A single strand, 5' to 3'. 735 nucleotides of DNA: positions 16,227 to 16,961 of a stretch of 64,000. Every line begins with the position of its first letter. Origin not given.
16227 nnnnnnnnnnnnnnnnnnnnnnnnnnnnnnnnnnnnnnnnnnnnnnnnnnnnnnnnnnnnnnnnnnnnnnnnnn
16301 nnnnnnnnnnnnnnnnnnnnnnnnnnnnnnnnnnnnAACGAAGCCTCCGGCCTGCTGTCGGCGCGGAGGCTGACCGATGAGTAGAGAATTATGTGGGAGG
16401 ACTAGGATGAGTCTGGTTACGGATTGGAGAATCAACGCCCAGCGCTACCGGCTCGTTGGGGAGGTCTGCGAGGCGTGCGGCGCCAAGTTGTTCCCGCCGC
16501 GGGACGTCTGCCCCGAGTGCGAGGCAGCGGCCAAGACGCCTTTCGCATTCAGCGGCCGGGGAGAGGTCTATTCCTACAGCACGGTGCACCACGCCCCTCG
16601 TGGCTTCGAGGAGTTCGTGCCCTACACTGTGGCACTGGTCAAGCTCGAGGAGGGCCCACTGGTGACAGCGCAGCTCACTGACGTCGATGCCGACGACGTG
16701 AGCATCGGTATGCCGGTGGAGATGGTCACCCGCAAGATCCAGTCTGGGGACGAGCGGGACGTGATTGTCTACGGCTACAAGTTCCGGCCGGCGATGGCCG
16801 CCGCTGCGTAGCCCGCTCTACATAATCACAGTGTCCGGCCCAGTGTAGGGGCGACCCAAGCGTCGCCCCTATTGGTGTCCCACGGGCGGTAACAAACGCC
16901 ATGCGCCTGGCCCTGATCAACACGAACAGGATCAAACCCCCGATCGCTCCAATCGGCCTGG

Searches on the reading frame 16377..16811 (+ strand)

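Call 63: search_protein_families(library=pfam, proteins=[window:16377-16811:+], max_evalue=0.001)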
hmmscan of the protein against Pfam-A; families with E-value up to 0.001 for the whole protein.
window:16377-16811:+ (144 aa): 2 families
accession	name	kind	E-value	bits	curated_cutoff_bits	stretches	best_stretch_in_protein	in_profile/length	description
PF01796.24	OB_ChsH2_C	-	5.6e-25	87.5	27.1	1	58-119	4-65/65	ChsH2, C-terminal OB-fold domain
PF12172.15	zf-ChsH2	-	3.9e-09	36.6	23.2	1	21-51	4-34/37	ChsH2, rubredoxin-like zinc ribbon domain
